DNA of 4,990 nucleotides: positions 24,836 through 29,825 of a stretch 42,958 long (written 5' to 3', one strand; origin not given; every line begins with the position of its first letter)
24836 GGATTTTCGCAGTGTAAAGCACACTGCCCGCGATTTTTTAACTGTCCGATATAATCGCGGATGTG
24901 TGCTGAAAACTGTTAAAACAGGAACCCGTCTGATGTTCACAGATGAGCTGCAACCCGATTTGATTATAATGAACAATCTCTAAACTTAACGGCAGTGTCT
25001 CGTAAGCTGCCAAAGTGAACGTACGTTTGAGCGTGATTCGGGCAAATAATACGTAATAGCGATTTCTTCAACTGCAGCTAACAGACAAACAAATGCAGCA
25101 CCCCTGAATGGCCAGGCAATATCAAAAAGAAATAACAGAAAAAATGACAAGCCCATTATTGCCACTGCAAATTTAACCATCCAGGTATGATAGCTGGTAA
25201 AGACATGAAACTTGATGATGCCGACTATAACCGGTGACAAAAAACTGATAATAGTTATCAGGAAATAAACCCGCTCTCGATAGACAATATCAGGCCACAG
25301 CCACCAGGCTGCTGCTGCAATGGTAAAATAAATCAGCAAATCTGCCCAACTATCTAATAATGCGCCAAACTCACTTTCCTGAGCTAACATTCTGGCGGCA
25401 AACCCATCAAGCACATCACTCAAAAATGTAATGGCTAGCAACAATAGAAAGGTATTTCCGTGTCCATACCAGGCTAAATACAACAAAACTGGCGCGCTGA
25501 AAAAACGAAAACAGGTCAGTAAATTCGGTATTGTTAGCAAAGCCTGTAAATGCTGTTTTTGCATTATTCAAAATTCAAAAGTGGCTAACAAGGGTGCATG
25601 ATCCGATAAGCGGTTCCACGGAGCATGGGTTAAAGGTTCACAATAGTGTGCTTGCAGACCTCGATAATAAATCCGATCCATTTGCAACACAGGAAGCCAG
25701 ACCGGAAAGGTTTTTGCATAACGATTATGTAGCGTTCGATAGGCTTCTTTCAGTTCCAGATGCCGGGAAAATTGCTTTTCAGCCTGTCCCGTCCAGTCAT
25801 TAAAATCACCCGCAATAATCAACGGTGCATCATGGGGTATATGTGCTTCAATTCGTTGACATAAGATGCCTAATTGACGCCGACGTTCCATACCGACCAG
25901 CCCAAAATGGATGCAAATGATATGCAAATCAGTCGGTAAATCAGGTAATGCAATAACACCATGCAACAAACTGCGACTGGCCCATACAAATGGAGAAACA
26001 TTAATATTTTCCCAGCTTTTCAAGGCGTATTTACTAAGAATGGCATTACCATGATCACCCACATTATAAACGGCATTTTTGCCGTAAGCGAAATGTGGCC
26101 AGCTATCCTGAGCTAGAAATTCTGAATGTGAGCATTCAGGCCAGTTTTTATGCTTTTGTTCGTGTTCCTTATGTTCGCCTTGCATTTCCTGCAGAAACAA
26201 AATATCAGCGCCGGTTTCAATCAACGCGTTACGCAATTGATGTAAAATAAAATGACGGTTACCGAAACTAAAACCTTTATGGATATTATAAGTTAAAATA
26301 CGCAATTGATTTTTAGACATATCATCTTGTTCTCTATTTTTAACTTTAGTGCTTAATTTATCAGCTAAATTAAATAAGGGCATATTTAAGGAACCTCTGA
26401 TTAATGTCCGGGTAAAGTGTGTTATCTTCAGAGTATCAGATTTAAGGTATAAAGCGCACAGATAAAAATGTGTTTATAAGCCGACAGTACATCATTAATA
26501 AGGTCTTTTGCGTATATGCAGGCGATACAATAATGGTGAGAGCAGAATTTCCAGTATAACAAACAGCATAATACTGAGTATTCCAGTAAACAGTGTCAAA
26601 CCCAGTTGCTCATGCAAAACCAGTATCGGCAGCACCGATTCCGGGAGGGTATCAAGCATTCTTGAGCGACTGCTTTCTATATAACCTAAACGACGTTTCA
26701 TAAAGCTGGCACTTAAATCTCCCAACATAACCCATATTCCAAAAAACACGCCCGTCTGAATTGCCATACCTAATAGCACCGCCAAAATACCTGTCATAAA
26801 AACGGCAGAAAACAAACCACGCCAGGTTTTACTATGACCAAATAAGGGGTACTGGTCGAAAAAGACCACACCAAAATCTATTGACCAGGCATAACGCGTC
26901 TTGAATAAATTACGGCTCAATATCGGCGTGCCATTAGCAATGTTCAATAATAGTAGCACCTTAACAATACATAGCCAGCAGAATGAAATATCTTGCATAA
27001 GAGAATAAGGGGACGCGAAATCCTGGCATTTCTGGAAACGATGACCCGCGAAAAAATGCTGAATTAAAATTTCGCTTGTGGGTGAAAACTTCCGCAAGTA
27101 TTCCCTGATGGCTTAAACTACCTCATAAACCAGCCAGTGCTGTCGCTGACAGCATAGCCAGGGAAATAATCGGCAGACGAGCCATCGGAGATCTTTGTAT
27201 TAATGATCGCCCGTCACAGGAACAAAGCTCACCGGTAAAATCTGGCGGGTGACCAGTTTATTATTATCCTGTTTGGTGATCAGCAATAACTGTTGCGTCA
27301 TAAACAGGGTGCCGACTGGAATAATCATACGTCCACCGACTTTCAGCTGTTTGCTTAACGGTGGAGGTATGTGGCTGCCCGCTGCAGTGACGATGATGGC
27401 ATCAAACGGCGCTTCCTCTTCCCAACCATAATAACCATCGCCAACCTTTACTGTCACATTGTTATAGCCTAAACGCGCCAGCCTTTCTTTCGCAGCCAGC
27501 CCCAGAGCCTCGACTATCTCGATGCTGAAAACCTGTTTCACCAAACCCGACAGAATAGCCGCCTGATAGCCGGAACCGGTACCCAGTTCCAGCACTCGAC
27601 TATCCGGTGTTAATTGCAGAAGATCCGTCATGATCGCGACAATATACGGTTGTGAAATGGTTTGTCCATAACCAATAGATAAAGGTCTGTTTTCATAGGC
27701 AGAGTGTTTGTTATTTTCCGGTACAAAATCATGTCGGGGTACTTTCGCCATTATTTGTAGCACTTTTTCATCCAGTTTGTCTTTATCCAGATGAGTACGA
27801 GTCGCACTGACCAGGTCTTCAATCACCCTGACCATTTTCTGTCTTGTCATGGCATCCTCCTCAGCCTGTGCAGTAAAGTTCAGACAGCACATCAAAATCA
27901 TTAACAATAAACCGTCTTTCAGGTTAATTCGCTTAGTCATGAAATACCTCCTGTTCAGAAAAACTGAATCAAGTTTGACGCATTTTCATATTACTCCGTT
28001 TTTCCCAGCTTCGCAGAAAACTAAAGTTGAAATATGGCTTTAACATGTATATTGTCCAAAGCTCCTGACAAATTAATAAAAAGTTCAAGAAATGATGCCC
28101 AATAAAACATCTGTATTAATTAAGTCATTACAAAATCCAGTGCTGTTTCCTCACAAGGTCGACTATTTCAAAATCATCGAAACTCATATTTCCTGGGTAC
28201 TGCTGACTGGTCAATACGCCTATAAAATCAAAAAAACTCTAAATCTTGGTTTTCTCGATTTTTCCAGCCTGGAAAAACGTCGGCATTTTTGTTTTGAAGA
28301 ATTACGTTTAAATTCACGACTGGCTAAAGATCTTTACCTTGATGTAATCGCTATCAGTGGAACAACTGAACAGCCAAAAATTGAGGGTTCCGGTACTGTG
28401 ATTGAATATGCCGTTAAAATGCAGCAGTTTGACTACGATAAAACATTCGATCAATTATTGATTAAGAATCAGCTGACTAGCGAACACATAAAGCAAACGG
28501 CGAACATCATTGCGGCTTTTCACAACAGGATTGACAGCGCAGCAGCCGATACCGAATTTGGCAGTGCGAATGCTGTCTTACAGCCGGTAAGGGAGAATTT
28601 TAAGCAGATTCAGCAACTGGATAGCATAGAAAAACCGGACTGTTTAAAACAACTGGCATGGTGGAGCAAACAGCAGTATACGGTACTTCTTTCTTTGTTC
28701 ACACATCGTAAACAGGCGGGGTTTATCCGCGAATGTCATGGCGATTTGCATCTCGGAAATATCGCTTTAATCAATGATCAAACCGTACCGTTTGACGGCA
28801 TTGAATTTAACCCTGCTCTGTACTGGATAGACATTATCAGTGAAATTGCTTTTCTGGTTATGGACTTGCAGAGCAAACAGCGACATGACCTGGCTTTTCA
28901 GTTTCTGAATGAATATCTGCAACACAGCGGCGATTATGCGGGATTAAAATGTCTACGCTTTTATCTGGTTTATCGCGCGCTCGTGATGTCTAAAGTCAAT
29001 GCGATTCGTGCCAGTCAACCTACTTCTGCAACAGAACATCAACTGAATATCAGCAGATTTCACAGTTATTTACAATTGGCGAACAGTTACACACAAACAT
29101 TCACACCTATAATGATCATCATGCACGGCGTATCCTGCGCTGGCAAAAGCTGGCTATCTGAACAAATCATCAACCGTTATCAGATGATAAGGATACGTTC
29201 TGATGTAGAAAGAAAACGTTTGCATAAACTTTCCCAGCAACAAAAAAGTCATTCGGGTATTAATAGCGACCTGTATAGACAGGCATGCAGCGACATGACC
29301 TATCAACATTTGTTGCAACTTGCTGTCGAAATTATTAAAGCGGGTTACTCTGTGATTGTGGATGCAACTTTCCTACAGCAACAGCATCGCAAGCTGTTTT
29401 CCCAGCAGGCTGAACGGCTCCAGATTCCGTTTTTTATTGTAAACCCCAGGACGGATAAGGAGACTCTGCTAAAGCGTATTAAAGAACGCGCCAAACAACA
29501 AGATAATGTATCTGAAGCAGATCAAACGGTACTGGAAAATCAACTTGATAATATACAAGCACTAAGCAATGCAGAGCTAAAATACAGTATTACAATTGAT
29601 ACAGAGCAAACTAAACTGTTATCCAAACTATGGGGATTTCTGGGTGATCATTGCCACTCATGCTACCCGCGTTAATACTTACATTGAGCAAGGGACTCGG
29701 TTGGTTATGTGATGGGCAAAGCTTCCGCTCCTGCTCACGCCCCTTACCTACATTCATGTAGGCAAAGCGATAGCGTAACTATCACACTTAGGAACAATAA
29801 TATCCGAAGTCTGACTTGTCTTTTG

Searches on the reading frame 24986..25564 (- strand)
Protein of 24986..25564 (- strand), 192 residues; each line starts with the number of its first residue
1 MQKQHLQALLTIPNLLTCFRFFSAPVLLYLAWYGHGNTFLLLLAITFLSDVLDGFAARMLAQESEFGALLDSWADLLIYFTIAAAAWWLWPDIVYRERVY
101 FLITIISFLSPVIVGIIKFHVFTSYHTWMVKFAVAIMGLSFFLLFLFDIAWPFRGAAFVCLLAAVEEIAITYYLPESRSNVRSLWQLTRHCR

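Call 49: search_protein_families(library=pfam, proteins=[window:24986-25564:-], max_evalue=0.0001)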
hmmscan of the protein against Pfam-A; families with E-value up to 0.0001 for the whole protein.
window:24986-25564:- (192 aa): 1 family
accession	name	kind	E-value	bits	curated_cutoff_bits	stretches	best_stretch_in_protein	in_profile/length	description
PF01066.26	CDP-OH_P_transf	-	1.3e-18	68.3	22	1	10-158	1-147/152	CDP-alcohol phosphatidyltransferase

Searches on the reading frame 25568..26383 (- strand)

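Call 49: search_protein_families(library=pfam, proteins=[window:25568-26383:-], max_evalue=0.0001)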
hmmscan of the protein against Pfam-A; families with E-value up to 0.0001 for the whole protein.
window:25568-26383:- (271 aa): 1 family
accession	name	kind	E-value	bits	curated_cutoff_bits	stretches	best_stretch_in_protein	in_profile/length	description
PF03372.29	Exo_endo_phos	-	1.5e-19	71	24.5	1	30-262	1-225/225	Endonuclease/Exonuclease/phosphatase family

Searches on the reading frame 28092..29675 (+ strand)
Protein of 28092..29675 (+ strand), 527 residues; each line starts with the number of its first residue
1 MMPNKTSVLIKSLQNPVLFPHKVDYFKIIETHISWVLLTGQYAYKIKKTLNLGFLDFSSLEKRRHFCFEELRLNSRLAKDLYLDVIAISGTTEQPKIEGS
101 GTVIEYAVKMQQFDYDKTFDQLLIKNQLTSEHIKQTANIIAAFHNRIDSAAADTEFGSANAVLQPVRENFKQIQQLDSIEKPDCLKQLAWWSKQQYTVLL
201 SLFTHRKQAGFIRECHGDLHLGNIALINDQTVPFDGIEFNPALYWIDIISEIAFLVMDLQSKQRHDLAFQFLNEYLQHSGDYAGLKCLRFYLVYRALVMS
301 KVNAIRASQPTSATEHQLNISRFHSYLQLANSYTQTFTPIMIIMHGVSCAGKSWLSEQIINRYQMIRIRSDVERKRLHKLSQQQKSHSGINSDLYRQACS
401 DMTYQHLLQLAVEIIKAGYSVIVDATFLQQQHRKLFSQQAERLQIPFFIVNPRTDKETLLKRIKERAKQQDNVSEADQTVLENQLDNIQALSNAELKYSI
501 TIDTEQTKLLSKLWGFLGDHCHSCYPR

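Call 49: search_protein_families(library=pfam, proteins=[window:28092-29675:+], max_evalue=0.0001)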
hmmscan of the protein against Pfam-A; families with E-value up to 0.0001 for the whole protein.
window:28092-29675:+ (527 aa): 4 families
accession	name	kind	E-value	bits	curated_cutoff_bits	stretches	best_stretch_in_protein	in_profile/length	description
PF13671.12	AAA_33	-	2.2e-32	112.8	27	1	341-490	1-142/143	AAA domain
PF06414.18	Zeta_toxin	-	1.6e-09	37.9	22.3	1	330-488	8-170/199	Zeta toxin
PF01591.24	6PF2K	-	6.4e-05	22.8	27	0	336-487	10-168/223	6-phosphofructo-2-kinase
PF07931.18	CPT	-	7.7e-05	23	22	0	341-477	3-139/172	Chloramphenicol phosphotransferase-like protein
